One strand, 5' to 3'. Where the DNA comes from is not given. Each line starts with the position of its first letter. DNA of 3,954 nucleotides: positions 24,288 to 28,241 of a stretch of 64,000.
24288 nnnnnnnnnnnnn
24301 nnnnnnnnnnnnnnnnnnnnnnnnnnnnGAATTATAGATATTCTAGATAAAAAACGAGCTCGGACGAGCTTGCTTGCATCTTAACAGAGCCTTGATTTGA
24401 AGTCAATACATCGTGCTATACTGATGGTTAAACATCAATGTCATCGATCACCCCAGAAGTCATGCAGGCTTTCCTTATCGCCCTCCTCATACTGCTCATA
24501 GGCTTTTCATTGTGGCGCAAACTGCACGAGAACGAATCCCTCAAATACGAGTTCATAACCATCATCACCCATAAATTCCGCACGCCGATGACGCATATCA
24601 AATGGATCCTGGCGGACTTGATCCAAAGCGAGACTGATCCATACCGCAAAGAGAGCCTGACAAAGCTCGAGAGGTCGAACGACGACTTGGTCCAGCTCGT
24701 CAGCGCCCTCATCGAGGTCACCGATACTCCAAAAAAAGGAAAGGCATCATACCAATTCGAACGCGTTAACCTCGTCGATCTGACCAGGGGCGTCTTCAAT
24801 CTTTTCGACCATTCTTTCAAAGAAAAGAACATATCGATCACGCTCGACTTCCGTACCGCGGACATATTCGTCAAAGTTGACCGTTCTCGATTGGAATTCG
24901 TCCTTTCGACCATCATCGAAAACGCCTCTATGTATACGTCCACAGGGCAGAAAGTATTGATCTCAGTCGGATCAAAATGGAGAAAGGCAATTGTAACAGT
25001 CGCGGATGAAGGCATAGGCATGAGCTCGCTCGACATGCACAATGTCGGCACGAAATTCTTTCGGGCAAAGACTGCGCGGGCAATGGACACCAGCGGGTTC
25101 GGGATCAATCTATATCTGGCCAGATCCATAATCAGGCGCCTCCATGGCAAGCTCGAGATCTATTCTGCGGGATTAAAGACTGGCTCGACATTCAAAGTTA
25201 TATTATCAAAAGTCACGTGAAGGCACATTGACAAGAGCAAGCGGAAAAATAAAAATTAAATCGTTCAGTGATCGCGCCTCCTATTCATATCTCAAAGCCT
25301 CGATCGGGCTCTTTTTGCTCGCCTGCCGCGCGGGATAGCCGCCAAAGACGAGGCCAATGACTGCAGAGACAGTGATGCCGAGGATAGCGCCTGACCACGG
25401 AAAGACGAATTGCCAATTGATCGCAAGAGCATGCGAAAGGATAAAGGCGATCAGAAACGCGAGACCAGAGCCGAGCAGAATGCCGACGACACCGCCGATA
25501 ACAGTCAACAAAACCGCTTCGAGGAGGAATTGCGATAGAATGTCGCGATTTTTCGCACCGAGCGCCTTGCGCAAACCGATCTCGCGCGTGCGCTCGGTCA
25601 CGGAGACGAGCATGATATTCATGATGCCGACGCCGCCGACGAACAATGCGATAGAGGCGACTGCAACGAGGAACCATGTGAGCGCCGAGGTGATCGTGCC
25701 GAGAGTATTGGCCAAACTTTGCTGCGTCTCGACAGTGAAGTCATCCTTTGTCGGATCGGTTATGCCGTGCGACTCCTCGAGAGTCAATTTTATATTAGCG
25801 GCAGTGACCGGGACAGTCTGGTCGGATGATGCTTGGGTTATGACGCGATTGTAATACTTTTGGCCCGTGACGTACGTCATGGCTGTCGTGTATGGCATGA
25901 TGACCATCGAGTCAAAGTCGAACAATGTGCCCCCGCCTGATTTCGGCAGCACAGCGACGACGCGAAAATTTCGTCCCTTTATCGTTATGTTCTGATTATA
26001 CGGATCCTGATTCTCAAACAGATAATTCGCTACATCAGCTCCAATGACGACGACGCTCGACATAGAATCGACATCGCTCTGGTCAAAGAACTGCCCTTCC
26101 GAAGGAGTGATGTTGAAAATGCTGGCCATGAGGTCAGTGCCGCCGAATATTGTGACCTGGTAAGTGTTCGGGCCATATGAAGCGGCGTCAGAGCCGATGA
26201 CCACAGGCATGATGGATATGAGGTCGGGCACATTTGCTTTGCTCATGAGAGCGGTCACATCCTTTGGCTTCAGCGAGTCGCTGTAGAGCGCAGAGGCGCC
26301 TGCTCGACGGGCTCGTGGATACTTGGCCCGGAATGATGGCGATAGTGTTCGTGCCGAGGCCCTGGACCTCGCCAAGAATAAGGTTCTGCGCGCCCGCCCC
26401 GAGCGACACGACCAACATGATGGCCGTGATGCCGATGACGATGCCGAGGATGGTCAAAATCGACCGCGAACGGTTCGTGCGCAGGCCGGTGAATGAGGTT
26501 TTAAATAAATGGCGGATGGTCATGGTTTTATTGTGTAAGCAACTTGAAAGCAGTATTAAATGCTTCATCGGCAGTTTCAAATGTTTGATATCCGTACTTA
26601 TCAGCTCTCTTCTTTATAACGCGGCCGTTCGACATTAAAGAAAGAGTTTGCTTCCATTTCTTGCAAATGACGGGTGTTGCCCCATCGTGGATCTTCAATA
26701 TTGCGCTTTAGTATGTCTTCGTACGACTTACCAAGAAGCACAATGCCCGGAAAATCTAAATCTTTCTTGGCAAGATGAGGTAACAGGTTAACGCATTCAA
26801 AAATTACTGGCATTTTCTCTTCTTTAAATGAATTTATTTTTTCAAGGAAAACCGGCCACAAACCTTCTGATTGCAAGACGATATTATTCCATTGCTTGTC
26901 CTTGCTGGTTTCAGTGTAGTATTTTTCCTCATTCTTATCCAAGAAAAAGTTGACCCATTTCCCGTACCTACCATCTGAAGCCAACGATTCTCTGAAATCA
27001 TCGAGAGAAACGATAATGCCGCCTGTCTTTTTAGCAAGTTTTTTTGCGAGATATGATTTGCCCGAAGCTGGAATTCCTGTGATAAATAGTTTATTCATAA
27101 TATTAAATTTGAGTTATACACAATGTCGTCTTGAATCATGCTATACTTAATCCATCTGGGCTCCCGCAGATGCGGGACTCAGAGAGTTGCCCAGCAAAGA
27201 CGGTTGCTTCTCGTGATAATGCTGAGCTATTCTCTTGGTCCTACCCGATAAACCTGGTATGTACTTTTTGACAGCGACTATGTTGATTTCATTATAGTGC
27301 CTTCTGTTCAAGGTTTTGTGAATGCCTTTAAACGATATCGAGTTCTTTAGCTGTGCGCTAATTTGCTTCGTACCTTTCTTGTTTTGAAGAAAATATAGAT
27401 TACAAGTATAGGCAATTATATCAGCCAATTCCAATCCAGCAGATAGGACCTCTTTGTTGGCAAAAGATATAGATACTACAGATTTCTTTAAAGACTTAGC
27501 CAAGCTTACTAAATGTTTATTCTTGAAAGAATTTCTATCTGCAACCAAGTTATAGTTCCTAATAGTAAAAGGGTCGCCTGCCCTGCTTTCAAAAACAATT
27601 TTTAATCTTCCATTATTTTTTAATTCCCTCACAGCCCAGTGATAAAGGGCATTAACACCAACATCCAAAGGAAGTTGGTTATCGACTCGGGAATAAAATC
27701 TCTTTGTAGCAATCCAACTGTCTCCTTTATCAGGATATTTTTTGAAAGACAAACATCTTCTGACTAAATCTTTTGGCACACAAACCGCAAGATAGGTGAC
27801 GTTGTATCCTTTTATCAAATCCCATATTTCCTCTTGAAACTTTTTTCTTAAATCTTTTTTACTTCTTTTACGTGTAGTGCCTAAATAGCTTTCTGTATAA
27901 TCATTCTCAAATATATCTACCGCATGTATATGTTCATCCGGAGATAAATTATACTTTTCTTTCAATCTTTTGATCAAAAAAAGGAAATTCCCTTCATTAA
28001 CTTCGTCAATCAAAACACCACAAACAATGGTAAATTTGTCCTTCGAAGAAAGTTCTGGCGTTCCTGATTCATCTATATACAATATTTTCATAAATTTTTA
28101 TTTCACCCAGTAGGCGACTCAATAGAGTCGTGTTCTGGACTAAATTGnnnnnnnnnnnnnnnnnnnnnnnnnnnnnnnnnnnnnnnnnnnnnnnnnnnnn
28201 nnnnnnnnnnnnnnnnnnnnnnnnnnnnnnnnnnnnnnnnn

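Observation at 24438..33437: Nine-kb insertion inside the S10 operon between rplB and rpsS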

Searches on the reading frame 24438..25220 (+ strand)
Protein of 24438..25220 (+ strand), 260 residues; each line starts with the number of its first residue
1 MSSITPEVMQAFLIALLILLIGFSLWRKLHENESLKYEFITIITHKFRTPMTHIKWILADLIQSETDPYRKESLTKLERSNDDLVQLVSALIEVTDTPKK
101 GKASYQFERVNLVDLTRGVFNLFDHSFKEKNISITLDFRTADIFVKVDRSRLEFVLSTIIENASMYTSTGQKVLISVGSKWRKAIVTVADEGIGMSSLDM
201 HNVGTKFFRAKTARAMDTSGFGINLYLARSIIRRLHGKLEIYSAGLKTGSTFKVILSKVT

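Call 3: search_protein_families(library=pfam, proteins=[window:24438-25220:+])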
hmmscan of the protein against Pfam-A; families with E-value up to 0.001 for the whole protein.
window:24438-25220:+ (260 aa): 2 families
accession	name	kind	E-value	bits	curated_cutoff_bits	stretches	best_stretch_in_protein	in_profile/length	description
PF02518.31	HATPase_c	-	4.7e-15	56.4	26.4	1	148-257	2-108/111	Histidine kinase-, DNA gyrase B-, and HSP90-like ATPase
PF00512.31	HisKA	-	5.6e-05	23.5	26.9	1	36-94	2-60/66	His Kinase A (phospho-acceptor) domain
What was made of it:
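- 24438..25220 (+): Minimal histidine kinase: 7 aa outside the membrane, one membrane helix, then DHp and catalytic domains. It has no sensor domain and is antisense to the ribosomal genes. Pfam HisKA and HATPase_c (call 3).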

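Call 17: search_protein_families(library=ncbifam, proteins=[window:24438-25220:+], max_evalue=0.00001)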
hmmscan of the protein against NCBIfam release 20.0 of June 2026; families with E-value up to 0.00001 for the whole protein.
window:24438-25220:+ (260 aa): 59 families (the best 25 are shown)
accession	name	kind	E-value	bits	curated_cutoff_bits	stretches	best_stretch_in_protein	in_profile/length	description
NF046044.1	PnpS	equivalog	8.8e-34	117.1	400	1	28-256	162-389/390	two-component system histidine kinase PnpS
NF033092.0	HK_WalK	equivalog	2.9e-31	108.7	725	1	33-256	369-592/594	cell wall metabolism sensor histidine kinase WalK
TIGR02966.1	phoR_proteo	equivalog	1.7e-29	102.9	334.2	1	28-255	106-332/333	phosphate regulon sensor histidine kinase PhoR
NF041735.1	hist_kin_RppB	equivalog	9.1e-28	97.2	400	1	39-256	219-437/438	two-component system sensor histidine kinase RppB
NF040691.1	MtrAB_MtrB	equivalog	1.1e-26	94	450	1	28-258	263-492/507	MtrAB system histidine kinase MtrB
NF012163.2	BaeS_SmeS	equivalog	2e-26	93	500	1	27-242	231-443/457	sensor histidine kinase efflux regulator BaeS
NF007837.0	PRK10549.1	equivalog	2.1e-22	79.5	603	1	27-242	231-443/466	envelope stress sensor histidine kinase BaeS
NF041880.1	EPS_EpsF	equivalog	2.8e-22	78.9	900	1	34-256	272-491/492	response regulator EpsF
NF033091.0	HK_VanS_ACDEFG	equivalog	2e-21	76.4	400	1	31-255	69-291/293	vancomycin resistance histidine kinase VanS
NF047874.1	MASE3_PAS_HK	subfamily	3.7e-21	75.6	560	1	28-257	390-624/655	MASE3 domain-containing sensor histidine kinase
NF033093.1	HK_VicK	exception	1.4e-20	73.3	680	1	36-256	209-433/448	cell wall metabolism sensor histidine kinase VicK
NF047465.1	hybrid_HK_LvrA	exception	2.6e-20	72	1200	1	25-254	191-418/819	hybrid histidine kinase/response regulator LvrA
NF006800.0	PRK09303.1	equivalog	7.5e-20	71.2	342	1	29-254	144-373/383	histidine kinase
NF012226.0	AdeS_HK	equivalog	1.9e-19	70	500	1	42-257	144-352/353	two-component sensor histidine kinase AdeS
NF041832.1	near_NosP_CTERM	subfamily_domain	2.4e-19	69.6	400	1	36-257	7-224/370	NahK/ErcS family hybrid sensor histidine kinase/response regulator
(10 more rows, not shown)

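Call 34: search_protein_families(library=padloc, proteins=[window:24438-25220:+], max_evalue=0.01)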
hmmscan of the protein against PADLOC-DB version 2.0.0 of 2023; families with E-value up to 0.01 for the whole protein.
window:24438-25220:+ (260 aa): 2 families
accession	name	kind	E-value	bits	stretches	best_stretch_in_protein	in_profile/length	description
PDLC04647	PDC-M43B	-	1.9e-11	41.6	1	103-244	181-320/347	-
PDLC04650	PDC-M43B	-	0.0032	14.8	1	99-241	176-318/344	-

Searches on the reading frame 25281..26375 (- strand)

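Call 3: search_protein_families(library=pfam, proteins=[window:25281-26375:-])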
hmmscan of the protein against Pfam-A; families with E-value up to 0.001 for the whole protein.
window:25281-26375:- (364 aa): 2 families
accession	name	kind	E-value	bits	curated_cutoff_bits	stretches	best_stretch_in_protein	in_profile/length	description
PF12704.14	MacB_PCD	-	1.6e-25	91.1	27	1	30-195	49-204/207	MacB-like periplasmic core domain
PF02687.27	FtsX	-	6.2e-23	81.6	25.5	1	238-357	2-120/120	FtsX-like permease C-terminal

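Call 17: search_protein_families(library=ncbifam, proteins=[window:25281-26375:-], max_evalue=0.00001)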
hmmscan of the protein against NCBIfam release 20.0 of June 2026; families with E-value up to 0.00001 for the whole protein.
window:25281-26375:- (364 aa): 6 families
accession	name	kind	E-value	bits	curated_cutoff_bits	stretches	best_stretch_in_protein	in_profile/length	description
NF007826.0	PRK10535.1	equivalog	1.5e-52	178.8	966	1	30-362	326-646/648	macrolide ABC transporter ATP-binding protein/permease MacB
TIGR03434.1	ADOP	subfamily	3.3e-31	108.2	622.3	1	83-362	118-400/803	ADOP family duplicated permease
TIGR02212.1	lolCE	equivalog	2.6e-11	43.1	362.45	1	119-364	166-411/411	lipoprotein-releasing ABC transporter permease subunit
NF038346.1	FtsX_actino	exception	9.9e-11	41.5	250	1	214-345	161-294/308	permease-like cell division protein FtsX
NF038347.1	FtsX_Gpos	exception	1.8e-07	30.8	225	1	215-307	150-243/296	permease-like cell division protein FtsX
TIGR00439.2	FtsX_Gneg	equivalog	9.3e-06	25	255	0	185-342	126-280/292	permease-like cell division protein FtsX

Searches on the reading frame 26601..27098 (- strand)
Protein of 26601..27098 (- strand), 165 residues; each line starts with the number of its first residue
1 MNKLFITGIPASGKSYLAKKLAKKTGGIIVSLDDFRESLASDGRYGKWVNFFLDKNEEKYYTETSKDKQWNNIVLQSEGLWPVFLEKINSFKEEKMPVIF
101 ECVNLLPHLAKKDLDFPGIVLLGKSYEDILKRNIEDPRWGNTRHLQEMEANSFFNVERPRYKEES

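Call 3: search_protein_families(library=pfam, proteins=[window:26601-27098:-])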
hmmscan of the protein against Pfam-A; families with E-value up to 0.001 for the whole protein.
window:26601-27098:- (165 aa): 2 families
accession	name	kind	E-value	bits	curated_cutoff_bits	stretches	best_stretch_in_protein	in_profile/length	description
PF13671.12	AAA_33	-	4.6e-06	27.4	27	1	5-44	3-42/143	AAA domain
PF13238.12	AAA_18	-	7e-05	23.7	29.4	1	5-76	2-65/128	AAA domain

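Call 17: search_protein_families(library=ncbifam, proteins=[window:26601-27098:-], max_evalue=0.00001)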
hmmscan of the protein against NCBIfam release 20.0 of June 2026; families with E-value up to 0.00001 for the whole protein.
window:26601-27098:- (165 aa): 0 families

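Call 34: search_protein_families(library=padloc, proteins=[window:26601-27098:-], max_evalue=0.01)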
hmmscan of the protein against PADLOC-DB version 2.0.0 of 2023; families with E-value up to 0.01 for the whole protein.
window:26601-27098:- (165 aa): 1 family
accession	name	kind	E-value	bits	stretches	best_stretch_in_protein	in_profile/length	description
PDLC02911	VakA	-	2.4e-06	26.2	1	3-132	4-108/163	-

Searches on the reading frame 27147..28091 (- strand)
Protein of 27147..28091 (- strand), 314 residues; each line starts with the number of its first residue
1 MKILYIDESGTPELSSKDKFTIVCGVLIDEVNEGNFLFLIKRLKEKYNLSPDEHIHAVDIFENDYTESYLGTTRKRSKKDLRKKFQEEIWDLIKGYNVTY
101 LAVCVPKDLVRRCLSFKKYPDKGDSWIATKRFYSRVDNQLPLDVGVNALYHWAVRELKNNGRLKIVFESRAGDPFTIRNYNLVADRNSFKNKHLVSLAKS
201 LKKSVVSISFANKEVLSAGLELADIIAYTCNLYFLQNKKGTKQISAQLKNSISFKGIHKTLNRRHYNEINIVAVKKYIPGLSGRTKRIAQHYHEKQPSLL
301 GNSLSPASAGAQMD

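Call 3: search_protein_families(library=pfam, proteins=[window:27147-28091:-])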
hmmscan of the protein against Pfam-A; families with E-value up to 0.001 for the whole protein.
window:27147-28091:- (314 aa): 1 family
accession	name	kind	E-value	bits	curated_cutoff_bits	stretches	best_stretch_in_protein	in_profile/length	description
PF12686.12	DUF3800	-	5.2e-09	37.4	21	1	3-231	1-147/149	Protein of unknown function (DUF3800)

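Call 17: search_protein_families(library=ncbifam, proteins=[window:27147-28091:-], max_evalue=0.00001)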
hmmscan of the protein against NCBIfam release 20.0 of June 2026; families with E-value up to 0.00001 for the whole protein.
window:27147-28091:- (314 aa): 0 families

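Call 34: search_protein_families(library=padloc, proteins=[window:27147-28091:-], max_evalue=0.01)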
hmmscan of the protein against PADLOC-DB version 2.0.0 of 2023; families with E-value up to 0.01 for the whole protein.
window:27147-28091:- (314 aa): 0 families

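Call 62: find_homologous_proteins(query=window:27147-28091:-, max_evalue=0.00001)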
Query window:27147-28091:- (314 aa): 26 proteins with E <= 0.00001 among 2330 candidates.
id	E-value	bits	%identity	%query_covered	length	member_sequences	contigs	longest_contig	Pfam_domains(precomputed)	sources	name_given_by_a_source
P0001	4.9e-207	704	100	100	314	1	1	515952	PF12686.13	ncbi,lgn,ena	-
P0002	1.3e-119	417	62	100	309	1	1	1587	-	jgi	jgi:hypothetical protein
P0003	5.8e-116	405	59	94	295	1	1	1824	PF12686.13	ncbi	-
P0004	1.5e-112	394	56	100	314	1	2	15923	PF12686.13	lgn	-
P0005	3.9e-106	373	56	100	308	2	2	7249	-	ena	-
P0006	4.2e-105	369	56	100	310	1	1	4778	-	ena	-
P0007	5.5e-103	362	58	93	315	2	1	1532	PF12686.13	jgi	-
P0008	1.9e-102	361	54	98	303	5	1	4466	-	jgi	-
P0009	1.8e-101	357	55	93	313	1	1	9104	PF12686.13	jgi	jgi:hypothetical protein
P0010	1.9e-101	357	55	94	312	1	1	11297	PF12686.13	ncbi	-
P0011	2.3e-101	357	52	100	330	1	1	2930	PF12686.13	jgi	jgi:hypothetical protein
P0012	2.1e-100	354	53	99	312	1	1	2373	-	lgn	-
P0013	7.4e-99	349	50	99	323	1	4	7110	PF12686.13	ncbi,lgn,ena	-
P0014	9.6e-99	348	53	99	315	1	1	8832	PF12686.13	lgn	-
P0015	2.5e-97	344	54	98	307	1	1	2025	PF12686.13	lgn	-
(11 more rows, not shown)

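Call 63: find_encoding_contigs(protein=P0001, flank=10000, max_places=4)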
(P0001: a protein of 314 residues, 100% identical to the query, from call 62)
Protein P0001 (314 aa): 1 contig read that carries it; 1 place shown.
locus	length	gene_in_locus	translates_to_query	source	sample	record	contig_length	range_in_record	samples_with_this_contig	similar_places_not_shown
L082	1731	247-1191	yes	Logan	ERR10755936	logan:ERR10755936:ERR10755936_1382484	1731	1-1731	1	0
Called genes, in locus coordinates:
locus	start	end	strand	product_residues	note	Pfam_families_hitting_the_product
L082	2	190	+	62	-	?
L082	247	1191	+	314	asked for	PF12686:DUF3800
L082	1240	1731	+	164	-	?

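Call 64: find_encoding_contigs(protein=P0004, flank=6000, max_places=2)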
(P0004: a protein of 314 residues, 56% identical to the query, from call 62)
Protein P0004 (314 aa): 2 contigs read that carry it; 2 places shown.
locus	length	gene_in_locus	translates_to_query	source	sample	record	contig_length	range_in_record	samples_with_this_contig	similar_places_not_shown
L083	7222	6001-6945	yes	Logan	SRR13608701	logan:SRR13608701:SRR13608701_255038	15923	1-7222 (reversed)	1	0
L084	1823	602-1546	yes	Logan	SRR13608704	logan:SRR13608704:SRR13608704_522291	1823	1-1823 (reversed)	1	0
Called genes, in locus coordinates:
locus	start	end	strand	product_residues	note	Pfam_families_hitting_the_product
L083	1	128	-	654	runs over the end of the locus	PF00580:UvrD-helicase, PF13245:AAA_19, PF13604:AAA_30 (faint), PF01443:Viral_helicase1 (faint), PF13087:AAA_12 (faint), PF13361:UvrD_C, PF13538:UvrD_C_2 (weak)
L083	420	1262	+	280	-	PF01476:LysM, PF23446:LysM1_NFP_LYK (faint), PF23462:LysM3_NFP (faint), PF23473:LysM3_LYK4_5, PF01476:LysM, PF01551:Peptidase_M23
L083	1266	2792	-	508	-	PF13541:ChlI, PF01078:Mg_chelatase, PF07728:AAA_5, PF00493:MCM (weak), PF13335:Mg_chelatase_C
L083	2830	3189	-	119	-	PF01258:zf-dskA_traR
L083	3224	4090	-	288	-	-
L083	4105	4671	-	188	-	PF01936:NYN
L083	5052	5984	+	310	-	PF13102:Phage_int_SAM_5 (weak), PF13495:Phage_int_SAM_4 (faint), PF02899:Phage_int_SAM_1, PF00589:Phage_integrase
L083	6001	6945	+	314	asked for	PF12686:DUF3800 (weak)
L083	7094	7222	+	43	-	?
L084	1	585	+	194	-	?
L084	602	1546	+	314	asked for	PF12686:DUF3800 (weak)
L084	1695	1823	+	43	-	?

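Call 65: find_encoding_contigs(protein=P0010, flank=6000, max_places=2)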
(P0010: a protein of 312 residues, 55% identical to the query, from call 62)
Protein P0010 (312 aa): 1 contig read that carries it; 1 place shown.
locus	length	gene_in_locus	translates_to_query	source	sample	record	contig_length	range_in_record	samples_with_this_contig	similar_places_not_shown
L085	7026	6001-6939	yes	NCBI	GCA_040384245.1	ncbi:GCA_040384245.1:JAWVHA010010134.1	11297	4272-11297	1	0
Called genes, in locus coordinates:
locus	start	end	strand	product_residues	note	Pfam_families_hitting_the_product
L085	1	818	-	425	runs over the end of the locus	PF01943:Polysacc_synt, PF13440:Polysacc_synt_3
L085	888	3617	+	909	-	PF00890:FAD_binding_2 (weak), PF01266:DAO (weak), PF01494:FAD_binding_3 (weak), PF07992:Pyr_redox_2 (faint), PF13450:NAD_binding_8 (weak), PF05199:GMC_oxred_C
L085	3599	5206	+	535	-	-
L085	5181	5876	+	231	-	-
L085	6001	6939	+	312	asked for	PF12686:DUF3800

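Call 66: find_encoding_contigs(protein=P0014, flank=6000, max_places=2)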
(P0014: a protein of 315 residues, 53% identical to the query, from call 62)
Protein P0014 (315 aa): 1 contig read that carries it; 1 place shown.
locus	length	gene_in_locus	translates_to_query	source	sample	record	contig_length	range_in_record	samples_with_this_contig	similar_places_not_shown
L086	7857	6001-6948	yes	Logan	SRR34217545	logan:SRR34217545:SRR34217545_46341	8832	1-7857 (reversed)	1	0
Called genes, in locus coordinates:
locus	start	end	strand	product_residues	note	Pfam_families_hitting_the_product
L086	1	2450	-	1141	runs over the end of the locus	?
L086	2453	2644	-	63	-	PF12728:HTH_17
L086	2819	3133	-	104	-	-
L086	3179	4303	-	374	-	-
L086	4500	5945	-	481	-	-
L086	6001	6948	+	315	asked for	PF12686:DUF3800 (weak)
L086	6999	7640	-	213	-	-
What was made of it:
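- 26533..28147 (-): Nested recent insertion carrying DUF3800 (27147-28091) and an AAA_33-like P-loop protein (26601-27098). It sits exactly between the ABC stop codon and the FtsX ATG. DUF3800 homologues lie next to a tyrosine integrase or an HTH_17 protein elsewhere (calls 64, 66).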
